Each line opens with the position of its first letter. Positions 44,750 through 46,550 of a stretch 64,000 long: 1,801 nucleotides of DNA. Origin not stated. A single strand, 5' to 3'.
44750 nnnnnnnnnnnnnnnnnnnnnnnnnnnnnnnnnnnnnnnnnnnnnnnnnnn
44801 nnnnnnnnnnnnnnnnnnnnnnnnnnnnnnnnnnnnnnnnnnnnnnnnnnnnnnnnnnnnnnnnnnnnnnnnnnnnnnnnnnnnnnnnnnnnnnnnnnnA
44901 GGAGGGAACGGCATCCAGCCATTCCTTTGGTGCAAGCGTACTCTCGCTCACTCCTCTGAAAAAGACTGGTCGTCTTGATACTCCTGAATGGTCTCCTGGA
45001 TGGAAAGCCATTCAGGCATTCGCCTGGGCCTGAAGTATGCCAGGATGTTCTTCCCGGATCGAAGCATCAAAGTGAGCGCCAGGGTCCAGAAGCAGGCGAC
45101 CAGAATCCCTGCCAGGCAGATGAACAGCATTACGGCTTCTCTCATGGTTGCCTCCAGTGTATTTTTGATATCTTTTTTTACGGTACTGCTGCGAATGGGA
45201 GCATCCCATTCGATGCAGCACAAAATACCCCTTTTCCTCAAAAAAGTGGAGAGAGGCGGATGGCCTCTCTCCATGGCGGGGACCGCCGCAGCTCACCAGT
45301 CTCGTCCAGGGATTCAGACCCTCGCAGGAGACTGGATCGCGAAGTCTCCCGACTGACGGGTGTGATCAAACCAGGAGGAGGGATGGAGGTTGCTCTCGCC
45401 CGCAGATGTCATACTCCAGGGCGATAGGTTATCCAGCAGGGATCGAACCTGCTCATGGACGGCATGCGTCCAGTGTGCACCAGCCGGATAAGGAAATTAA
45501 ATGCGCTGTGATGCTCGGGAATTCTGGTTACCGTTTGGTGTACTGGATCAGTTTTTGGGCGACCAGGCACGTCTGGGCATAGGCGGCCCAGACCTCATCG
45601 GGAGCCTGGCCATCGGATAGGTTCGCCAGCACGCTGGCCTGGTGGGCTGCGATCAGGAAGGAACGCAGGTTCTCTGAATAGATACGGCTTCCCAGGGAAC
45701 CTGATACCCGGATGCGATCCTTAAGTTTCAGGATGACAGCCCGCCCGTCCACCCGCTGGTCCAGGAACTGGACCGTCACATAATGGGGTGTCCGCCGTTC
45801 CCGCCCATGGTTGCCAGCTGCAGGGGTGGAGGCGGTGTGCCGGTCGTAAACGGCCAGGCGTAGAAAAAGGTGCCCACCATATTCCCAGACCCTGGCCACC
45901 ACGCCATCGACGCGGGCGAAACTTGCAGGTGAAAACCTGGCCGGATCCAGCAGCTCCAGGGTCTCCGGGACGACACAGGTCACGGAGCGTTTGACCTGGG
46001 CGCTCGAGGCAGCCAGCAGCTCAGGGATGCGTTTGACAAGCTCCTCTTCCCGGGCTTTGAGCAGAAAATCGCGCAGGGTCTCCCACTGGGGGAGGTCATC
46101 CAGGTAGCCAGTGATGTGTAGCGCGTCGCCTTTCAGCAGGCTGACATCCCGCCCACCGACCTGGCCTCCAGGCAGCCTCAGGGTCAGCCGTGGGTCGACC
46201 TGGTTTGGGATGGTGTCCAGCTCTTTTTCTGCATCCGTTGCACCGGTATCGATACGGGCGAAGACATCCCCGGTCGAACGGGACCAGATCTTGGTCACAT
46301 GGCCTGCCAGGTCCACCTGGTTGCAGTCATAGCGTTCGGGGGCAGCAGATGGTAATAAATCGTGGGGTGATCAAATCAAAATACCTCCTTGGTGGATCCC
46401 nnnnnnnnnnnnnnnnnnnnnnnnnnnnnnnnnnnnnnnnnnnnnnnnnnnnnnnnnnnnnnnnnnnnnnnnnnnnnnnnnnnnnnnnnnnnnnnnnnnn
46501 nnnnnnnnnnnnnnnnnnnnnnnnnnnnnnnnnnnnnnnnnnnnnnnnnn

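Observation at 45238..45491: tRNA-like-headed ~250-nt terminated RNA between the SSB-like gene and a small membrane-protein gene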

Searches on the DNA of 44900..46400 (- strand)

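Call 4: search_rna_families(source=window, start=44900, end=45700, threshold=evalue, max_evalue=10, show_alignments=4)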
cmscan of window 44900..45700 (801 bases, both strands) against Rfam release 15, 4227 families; matches with E-value up to 10: 4.
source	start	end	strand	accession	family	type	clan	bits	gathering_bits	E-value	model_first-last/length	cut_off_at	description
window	45427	45491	+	RF04354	Plastid-ycf2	Cis-reg;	-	23.8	65.7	0.022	1-75/75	no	Plastid-ycf2 5UTR RNA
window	45126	45179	+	RF00057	RyhB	Gene; sRNA;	-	15.1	55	7.3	1-67/67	no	RyhB RNA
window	44901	44951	-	RF02985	ftsZ-DE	Gene; sRNA;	-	14.5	72.2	5.7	1-69/69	no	ftsZ-DE RNA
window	45332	45381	+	RF01149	sR10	Gene; snRNA; snoRNA; CD-box;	-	10.4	45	8.3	1-54/54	no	Small nucleolar RNA sR10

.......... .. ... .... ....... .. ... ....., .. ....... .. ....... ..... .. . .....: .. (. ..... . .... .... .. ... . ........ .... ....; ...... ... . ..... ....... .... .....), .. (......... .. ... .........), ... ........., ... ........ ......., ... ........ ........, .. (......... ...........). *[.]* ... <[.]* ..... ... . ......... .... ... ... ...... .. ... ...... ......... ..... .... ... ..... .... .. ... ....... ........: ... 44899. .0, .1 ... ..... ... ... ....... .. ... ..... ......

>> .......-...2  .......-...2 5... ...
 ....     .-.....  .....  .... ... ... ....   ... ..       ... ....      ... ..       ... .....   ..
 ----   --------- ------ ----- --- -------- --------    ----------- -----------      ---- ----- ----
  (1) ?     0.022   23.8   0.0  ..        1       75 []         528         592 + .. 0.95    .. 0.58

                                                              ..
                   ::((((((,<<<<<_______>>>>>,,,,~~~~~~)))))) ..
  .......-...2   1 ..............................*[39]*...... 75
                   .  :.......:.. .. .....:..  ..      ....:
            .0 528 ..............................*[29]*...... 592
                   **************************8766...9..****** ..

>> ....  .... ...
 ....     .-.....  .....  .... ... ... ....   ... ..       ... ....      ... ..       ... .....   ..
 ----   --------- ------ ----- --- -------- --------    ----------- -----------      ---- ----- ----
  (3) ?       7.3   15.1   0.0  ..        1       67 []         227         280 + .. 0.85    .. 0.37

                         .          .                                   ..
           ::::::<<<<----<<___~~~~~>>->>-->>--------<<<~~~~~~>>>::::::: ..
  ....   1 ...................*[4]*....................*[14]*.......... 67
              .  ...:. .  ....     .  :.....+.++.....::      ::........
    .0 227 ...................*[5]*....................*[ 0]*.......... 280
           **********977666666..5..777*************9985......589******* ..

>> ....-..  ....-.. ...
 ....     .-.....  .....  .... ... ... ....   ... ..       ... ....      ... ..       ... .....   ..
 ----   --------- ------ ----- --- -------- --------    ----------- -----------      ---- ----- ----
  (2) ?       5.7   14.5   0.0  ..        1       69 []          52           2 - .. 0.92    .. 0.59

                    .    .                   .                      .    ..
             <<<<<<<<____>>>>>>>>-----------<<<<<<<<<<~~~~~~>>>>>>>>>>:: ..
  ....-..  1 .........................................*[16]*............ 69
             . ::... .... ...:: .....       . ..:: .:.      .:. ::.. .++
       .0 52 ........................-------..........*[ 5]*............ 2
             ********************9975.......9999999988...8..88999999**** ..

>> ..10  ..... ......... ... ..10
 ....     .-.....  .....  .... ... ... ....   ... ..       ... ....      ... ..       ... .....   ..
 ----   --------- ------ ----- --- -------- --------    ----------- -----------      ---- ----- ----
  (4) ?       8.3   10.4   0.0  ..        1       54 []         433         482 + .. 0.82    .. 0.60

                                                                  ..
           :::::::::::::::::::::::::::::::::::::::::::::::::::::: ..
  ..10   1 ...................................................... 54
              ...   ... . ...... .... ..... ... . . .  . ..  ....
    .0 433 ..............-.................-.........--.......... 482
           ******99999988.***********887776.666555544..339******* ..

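Call 13: search_dna_similar(query=window:45100-46400:-, collection=phages, mode=distant)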
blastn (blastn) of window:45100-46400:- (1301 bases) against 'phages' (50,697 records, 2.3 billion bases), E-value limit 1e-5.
No match.

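Call 14: search_dna_similar(query=window:45100-46400:-, collection=plasmids, mode=distant)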
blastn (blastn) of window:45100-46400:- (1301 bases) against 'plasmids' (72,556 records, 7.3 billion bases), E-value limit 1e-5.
No match.

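Call 63: search_rna_families(sources=[L008, L016, L017, L007, L015, L028, L029, L023, L001], threshold=evalue, max_evalue=1)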
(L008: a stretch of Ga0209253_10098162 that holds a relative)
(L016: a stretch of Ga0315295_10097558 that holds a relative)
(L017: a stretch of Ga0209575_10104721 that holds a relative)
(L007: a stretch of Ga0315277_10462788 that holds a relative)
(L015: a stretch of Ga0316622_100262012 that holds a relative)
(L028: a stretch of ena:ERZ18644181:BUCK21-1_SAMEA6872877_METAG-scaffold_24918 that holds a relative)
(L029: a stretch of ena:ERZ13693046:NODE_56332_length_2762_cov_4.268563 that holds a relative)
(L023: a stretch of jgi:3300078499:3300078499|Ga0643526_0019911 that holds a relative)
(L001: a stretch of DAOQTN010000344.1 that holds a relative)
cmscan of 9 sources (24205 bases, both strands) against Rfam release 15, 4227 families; matches with E-value up to 1: 7.
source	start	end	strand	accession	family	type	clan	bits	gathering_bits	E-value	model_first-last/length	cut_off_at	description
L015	589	757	+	RF02001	group-II-D1D4-3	Intron;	CL00102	133.7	32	8.5e-28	1-170/170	no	Group II catalytic intron D1-D4-3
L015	794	873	+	RF01998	group-II-D1D4-1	Intron;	CL00102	65.3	35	6.9e-10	1-84/84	no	Group II catalytic intron D1-D4-1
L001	3207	3256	+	RF04154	mir-1277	Gene; miRNA;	-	28.5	81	0.14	1-78/78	no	mir-1277 microRNA precursor family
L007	1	71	+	RF03853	mir-2013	Gene; miRNA;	-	26.5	70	0.13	16-83/83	5'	mir-2013 microRNA precursor family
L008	745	792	+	RF04354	Plastid-ycf2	Cis-reg;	-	25.8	65.7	0.19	1-75/75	no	Plastid-ycf2 5UTR RNA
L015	183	249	-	RF04354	Plastid-ycf2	Cis-reg;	-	25.7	65.7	0.2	1-75/75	no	Plastid-ycf2 5UTR RNA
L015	336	424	-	RF03167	c-di-GMP-I-GGC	Cis-reg; riboswitch;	CL00126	21.9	59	0.39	1-80/80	no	c-di-GMP-I-GGC riboswitch aptamer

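Call 66: build_rna_model(alignment_id=A4, structure=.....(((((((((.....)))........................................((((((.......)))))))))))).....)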
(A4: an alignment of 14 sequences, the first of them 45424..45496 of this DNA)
Model R1 built from alignment A4 (14 sequences, 92 columns); structure: as given.
model positions 74; base pairs 15; branch points 1; effective number of sequences 3.01; information 0.762 bits per position. Calibrated on 0.2 Mb of random sequence (short: E-values are rough).
structure used (alignment columns):
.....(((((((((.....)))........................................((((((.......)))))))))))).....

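Call 67: search_with_rna_model(model_id=R1, sources=[window, L001, L002, L003, L004, L005, L006, L007, L008, L009, L010, L011, L012, L013, L014, L015, L016, L017, L018, L019, L020, L021, L022, L023, L024, L025, L026, L027, L028, L029], max_evalue=1, show_alignments=0)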
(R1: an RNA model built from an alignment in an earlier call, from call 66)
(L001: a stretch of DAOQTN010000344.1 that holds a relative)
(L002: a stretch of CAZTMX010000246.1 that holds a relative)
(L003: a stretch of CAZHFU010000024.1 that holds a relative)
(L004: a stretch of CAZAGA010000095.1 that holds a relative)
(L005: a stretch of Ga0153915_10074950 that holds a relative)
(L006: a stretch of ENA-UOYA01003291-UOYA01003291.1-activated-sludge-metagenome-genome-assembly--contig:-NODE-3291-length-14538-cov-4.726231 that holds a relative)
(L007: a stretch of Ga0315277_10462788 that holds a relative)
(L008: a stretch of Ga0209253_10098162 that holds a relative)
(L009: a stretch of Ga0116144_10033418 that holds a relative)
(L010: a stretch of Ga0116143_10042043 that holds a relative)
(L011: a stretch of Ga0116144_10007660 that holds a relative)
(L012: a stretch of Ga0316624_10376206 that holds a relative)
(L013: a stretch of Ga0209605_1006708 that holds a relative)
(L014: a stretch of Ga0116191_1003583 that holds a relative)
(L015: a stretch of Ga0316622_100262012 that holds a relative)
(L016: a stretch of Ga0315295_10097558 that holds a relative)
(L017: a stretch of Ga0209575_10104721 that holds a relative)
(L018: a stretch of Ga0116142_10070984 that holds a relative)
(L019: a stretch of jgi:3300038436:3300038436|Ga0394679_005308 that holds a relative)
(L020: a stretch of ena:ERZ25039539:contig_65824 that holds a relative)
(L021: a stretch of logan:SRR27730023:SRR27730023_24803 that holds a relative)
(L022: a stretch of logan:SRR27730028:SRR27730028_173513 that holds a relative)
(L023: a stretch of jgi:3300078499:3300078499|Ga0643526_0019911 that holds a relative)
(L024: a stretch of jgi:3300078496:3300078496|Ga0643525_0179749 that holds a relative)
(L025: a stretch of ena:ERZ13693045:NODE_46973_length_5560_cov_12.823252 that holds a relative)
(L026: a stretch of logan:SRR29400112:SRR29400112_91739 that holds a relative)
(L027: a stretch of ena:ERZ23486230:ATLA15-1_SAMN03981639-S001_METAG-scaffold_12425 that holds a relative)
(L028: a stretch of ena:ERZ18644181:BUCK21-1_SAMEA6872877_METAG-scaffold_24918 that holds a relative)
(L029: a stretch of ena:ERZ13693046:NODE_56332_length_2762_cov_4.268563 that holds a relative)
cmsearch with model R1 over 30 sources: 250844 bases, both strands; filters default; matches with E-value up to 1: 46.
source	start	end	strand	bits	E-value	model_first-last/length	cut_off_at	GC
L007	241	314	-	91.7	6.4e-22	1-74/74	no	0.65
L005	2313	2386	-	90.2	1.6e-21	1-74/74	no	0.62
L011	8812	8885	+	88.5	4.9e-21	1-74/74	no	0.57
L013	4714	4787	+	88.5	4.9e-21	1-74/74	no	0.57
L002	1155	1228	+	88.4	5e-21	1-74/74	no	0.54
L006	7398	7471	-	88.4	5e-21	1-74/74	no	0.54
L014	7204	7277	+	88.4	5e-21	1-74/74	no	0.54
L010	2273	2346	-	85.4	3.3e-20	1-74/74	no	0.51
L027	2298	2370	+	78.9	2e-18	1-74/74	no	0.62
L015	178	252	+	78.5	2.6e-18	1-74/74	no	0.61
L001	1164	1238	+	78.4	2.8e-18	1-74/74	no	0.61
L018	824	898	+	78.4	2.8e-18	1-74/74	no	0.61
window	45424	45496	-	74.9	2.4e-17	1-74/74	no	0.55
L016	1301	1356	+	70.5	3.9e-16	1-74/74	no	0.57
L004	8458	8548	+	69.9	5.8e-16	1-74/74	no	0.53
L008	742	797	-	66.8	4.1e-15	1-74/74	no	0.48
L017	147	237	+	66.5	4.9e-15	1-74/74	no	0.59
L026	5390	5444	+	59.2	4.6e-13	1-74/74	no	0.67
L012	1142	1180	-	37.4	4e-07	23-74/74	5'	0.59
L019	7575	7650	+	32.9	6.9e-06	1-74/74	no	0.63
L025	3315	3390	+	29.3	6.4e-05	1-74/74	no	0.75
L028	1965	2040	+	27.4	0.00022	1-74/74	no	0.64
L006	9693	9748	-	25.8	0.00061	1-74/74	no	0.68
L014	4927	4982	+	25.8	0.00061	1-74/74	no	0.68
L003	11501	11576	+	25.3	0.00083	1-74/74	no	0.59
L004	6084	6138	+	25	0.00097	1-74/74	no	0.64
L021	11503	11556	+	24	0.0018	1-74/74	no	0.65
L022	5794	5847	+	24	0.0018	1-74/74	no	0.65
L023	4916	4973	+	23.4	0.0026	1-74/74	no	0.81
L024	1971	2028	+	23.4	0.0026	1-74/74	no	0.81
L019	6907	6982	+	22.5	0.0046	1-74/74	no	0.58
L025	2636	2709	+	21.5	0.0088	1-74/74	no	0.66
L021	6764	6820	+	20.5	0.016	1-74/74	no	0.67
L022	1055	1111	+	20.5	0.016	1-74/74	no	0.67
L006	11863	11937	-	18.3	0.065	1-74/74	no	0.48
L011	4266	4340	+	18.3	0.065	1-74/74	no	0.48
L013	168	242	+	18.3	0.065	1-74/74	no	0.48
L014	2738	2812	+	18.3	0.065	1-74/74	no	0.48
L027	53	107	+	18.3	0.065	1-74/74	no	0.65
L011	6477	6532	+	17.1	0.14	1-74/74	no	0.71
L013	2379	2434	+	17.1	0.14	1-74/74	no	0.71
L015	178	252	-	17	0.15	1-74/74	no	0.61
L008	127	198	-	17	0.15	1-74/74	no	0.51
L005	2313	2386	+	15.7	0.33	1-74/74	no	0.62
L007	241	314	+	15.1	0.48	1-74/74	no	0.65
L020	4414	4430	+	14.3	0.83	46-62/74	no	0.76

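Call 82: search_with_rna_model(model_id=R1, sources=[window, L001, L002, L003, L004, L005, L007, L008, L010, L013, L014, L015, L016, L017, L019, L020, L021, L023, L025, L026, L027, L028, L029], max_evalue=0.02, make_alignment=true)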
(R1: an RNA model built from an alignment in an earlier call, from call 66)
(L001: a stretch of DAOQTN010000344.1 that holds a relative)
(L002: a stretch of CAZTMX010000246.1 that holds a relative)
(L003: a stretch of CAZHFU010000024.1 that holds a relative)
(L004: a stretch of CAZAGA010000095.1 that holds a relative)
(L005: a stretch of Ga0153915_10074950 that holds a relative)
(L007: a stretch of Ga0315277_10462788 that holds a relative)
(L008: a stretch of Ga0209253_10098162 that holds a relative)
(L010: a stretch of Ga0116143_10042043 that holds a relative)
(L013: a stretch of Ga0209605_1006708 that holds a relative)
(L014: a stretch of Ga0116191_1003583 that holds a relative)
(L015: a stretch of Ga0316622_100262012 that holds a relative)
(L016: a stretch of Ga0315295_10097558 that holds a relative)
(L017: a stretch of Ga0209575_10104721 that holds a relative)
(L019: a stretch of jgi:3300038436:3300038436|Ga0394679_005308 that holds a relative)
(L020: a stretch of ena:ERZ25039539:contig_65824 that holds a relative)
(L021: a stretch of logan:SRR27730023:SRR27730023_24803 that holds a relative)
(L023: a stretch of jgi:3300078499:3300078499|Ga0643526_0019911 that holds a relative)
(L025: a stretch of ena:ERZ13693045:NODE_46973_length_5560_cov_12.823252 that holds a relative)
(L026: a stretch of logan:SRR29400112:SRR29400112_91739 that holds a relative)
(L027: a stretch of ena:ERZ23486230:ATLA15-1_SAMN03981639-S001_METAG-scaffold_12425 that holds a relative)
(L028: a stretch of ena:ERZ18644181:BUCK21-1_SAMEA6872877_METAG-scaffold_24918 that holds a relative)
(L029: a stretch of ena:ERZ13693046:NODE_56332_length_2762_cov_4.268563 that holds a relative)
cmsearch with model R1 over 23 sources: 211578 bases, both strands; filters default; matches with E-value up to 0.02: 26.
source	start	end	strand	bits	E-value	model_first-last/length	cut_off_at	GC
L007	241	314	-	91.7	5.4e-22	1-74/74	no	0.65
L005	2313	2386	-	90.2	1.4e-21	1-74/74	no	0.62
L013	4714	4787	+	88.5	4.1e-21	1-74/74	no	0.57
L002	1155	1228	+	88.4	4.2e-21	1-74/74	no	0.54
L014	7204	7277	+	88.4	4.2e-21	1-74/74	no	0.54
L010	2273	2346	-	85.4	2.8e-20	1-74/74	no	0.51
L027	2298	2370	+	78.9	1.7e-18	1-74/74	no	0.62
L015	178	252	+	78.5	2.2e-18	1-74/74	no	0.61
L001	1164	1238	+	78.4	2.3e-18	1-74/74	no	0.61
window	45424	45496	-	74.9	2e-17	1-74/74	no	0.55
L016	1301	1356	+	70.5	3.3e-16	1-74/74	no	0.57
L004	8458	8548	+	69.9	4.9e-16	1-74/74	no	0.53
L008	742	797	-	66.8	3.4e-15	1-74/74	no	0.48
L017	147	237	+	66.5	4.1e-15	1-74/74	no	0.59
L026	5390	5444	+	59.2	3.9e-13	1-74/74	no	0.67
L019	7575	7650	+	32.9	5.8e-06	1-74/74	no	0.63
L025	3315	3390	+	29.3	5.4e-05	1-74/74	no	0.75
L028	1965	2040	+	27.4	0.00018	1-74/74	no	0.64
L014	4927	4982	+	25.8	0.00051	1-74/74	no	0.68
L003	11501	11576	+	25.3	0.0007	1-74/74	no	0.59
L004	6084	6138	+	25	0.00082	1-74/74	no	0.64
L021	11503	11556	+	24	0.0016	1-74/74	no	0.65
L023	4916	4973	+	23.4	0.0022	1-74/74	no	0.81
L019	6907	6982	+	22.5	0.0039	1-74/74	no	0.58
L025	2636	2709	+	21.5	0.0074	1-74/74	no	0.66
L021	6764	6820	+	20.5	0.014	1-74/74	no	0.67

Alignment A6: 26 matches aligned to the model, 105 columns, each read 5' to 3' on its own strand. Consensus structure (alignment columns), stored with it:
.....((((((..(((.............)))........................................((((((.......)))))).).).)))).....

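Call 84: build_rna_model(alignment_id=A6)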
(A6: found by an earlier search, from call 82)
Model R2 built from alignment A6 (26 sequences, 105 columns); structure: stored with the alignment.
model positions 73; base pairs 15; branch points 1; effective number of sequences 8.1; information 0.773 bits per position. Calibrated on 0.2 Mb of random sequence (short: E-values are rough).
structure used (alignment columns):
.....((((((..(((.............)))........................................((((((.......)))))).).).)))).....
